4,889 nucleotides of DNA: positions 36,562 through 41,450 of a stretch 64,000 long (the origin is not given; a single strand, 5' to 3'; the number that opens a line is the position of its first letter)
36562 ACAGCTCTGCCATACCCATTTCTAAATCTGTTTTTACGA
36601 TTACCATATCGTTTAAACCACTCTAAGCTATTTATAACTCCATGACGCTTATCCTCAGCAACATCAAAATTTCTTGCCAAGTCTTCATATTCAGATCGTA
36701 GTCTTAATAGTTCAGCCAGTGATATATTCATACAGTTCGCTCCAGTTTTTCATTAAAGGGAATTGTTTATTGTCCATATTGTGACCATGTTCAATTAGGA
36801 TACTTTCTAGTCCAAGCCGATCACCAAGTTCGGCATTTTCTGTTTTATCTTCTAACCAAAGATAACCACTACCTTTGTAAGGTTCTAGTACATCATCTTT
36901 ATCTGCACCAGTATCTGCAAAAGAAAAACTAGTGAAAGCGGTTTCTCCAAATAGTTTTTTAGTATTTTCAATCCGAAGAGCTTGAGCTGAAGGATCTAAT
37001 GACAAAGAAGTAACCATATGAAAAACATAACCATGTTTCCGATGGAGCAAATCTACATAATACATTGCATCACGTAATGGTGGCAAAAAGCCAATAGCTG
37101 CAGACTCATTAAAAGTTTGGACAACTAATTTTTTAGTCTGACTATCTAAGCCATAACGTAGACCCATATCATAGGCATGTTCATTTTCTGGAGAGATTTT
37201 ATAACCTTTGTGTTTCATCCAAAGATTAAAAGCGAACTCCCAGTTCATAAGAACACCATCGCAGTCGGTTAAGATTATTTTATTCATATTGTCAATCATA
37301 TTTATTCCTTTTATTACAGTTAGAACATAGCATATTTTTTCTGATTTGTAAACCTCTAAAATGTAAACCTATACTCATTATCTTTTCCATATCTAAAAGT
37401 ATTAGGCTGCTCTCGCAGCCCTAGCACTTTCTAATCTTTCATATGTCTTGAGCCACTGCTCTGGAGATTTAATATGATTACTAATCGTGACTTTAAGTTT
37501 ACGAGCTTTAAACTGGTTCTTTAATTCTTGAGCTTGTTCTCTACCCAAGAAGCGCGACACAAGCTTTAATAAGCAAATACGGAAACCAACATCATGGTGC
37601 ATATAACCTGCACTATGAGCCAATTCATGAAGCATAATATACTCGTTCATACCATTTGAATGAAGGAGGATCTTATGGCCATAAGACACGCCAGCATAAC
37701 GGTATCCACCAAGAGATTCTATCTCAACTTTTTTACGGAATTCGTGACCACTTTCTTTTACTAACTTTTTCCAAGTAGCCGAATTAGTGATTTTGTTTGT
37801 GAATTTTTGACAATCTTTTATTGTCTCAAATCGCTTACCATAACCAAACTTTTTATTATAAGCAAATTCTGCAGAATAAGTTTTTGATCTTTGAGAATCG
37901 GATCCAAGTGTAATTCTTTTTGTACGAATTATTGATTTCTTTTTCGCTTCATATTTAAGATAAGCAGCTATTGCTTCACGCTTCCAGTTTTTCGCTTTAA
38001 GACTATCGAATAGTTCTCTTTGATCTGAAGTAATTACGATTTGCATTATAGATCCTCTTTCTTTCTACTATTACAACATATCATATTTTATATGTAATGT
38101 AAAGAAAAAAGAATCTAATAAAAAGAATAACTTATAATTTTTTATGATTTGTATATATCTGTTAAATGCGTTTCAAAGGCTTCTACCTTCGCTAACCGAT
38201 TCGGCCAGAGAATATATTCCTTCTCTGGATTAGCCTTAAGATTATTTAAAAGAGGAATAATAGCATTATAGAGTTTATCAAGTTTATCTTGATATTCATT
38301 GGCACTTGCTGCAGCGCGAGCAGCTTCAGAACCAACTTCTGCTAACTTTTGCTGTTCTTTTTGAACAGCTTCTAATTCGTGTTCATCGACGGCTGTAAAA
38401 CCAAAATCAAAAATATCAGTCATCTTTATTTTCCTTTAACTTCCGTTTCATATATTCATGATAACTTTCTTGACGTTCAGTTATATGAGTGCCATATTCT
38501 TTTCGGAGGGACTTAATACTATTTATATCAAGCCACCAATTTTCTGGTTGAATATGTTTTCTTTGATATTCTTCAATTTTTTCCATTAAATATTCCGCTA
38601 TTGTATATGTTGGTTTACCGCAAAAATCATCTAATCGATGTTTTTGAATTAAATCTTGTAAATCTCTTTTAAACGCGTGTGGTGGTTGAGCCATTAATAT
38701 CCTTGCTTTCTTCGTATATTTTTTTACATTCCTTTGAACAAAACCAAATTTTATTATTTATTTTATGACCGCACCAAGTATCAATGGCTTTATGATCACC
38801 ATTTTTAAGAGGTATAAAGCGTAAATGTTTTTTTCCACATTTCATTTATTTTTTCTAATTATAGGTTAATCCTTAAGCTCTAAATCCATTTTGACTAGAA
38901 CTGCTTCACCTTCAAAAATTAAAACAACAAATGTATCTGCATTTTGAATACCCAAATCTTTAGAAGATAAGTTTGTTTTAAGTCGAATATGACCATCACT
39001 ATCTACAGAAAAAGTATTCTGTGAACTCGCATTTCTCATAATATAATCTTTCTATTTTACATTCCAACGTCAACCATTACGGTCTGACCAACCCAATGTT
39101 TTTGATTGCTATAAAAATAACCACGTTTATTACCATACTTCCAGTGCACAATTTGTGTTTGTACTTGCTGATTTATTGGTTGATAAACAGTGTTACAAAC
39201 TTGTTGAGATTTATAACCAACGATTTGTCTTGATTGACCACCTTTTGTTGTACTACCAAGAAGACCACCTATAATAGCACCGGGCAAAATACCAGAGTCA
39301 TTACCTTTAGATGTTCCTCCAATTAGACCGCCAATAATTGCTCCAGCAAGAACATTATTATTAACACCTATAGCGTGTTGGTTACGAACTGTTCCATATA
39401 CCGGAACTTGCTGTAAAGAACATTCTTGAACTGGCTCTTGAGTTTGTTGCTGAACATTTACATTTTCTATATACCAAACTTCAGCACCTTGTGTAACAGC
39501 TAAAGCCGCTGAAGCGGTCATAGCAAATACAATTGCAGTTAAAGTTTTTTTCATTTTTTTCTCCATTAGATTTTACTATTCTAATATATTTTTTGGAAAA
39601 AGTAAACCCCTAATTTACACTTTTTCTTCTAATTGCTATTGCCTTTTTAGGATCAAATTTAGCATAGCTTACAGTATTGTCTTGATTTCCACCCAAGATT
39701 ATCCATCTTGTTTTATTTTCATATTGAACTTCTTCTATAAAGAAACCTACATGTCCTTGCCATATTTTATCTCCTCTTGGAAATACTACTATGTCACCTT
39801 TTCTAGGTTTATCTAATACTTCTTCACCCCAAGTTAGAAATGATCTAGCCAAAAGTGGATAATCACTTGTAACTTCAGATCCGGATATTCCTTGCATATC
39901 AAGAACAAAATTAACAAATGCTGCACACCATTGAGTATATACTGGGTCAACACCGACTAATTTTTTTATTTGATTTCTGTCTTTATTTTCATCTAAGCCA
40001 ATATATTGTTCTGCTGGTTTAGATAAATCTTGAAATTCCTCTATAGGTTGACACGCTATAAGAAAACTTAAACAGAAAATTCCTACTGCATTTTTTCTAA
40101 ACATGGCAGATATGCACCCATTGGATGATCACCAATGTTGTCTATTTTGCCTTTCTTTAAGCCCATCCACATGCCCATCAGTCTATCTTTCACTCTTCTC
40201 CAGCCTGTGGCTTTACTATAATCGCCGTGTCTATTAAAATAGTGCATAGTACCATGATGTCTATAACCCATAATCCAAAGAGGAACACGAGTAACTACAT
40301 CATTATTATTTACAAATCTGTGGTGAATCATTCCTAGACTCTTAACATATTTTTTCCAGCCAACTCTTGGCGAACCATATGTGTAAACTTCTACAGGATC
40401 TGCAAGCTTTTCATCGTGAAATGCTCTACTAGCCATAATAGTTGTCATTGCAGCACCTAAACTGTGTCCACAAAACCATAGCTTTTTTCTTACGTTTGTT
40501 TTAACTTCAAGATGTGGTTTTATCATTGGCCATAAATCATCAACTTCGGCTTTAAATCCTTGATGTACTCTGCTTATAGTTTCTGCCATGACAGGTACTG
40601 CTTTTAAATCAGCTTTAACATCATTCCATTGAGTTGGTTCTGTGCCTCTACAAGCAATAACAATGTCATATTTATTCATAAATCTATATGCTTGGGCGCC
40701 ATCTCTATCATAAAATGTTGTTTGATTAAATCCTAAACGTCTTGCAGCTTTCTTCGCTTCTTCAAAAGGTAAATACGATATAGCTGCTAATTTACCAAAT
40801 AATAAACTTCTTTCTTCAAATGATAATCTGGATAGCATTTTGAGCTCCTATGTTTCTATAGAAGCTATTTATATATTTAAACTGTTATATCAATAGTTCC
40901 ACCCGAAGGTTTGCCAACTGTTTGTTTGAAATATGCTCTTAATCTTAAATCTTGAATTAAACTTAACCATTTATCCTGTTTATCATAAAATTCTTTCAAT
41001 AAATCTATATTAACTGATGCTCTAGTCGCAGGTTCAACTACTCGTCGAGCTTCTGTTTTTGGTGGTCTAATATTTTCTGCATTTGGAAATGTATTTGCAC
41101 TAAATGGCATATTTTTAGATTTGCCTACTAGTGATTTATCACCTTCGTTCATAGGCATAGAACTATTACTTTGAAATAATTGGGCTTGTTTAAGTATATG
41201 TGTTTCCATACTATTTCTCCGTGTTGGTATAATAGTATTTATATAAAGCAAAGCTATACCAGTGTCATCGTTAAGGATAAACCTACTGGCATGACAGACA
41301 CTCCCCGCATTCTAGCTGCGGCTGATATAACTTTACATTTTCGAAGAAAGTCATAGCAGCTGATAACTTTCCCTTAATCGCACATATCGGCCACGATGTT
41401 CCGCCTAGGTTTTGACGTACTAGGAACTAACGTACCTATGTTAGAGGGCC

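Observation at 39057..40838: Late-expressed envelope-active trio: class-3 lipase, NlpC/P60 lipoprotein and secreted glycine-zipper protein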

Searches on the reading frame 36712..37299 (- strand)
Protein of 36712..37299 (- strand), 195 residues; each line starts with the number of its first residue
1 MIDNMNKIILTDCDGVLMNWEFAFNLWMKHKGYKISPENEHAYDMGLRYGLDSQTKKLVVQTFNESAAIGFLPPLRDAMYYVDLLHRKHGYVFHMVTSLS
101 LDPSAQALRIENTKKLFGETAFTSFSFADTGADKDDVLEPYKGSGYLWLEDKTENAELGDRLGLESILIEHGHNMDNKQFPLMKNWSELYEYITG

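Call 12: search_protein_families(library=phrogs, proteins=[window:36712-37299:-], max_evalue=0.00001)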
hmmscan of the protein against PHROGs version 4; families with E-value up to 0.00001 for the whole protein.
window:36712-37299:- (195 aa): 1 family
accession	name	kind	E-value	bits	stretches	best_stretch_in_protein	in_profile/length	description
phrog_420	-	unknown function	1.7e-27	97.6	1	3-193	10-202/267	unknown function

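Call 22: search_protein_families(library=ncbifam, proteins=[window:36712-37299:-], max_evalue=0.01)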
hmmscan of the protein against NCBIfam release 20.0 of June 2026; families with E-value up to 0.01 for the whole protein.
window:36712-37299:- (195 aa): 0 families

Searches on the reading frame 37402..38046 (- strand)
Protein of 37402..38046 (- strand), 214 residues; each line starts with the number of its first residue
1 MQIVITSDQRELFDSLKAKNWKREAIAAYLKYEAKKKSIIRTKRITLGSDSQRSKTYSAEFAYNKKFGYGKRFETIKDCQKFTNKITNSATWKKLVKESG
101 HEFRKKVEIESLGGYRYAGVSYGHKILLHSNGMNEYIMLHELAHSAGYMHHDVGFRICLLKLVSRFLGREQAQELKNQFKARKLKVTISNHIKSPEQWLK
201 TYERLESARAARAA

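Call 3: search_protein_families(library=pfam, proteins=[window:37402-38046:-], max_evalue=0.1)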
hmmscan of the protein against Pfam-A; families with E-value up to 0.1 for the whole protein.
window:37402-38046:- (214 aa): 1 family
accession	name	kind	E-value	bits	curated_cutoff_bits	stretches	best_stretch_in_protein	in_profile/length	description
PF12388.14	Peptidase_M57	-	0.043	13.9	21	1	27-152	31-151/212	Dual-action HEIGH metallo-peptidase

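Call 4: search_protein_families(library=phrogs, proteins=[window:37402-38046:-], max_evalue=0.01)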
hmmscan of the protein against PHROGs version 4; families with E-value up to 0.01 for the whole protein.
window:37402-38046:- (214 aa): 0 families

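Call 22: search_protein_families(library=ncbifam, proteins=[window:37402-38046:-], max_evalue=0.01)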
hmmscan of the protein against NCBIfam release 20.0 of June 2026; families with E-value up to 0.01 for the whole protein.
window:37402-38046:- (214 aa): 1 family
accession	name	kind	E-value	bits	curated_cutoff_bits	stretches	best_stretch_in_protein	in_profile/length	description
TIGR04338.1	HEXXH_Rv0185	hypoth_equivalog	0.00082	19.2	90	1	133-176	107-153/161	TIGR04338 family metallohydrolase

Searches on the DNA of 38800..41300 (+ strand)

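Call 5: search_dna_similar(query=window:38800-41300:+, collection=phages, mode=near, max_rows=25)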
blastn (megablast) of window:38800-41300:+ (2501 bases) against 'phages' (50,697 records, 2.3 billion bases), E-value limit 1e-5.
No match.
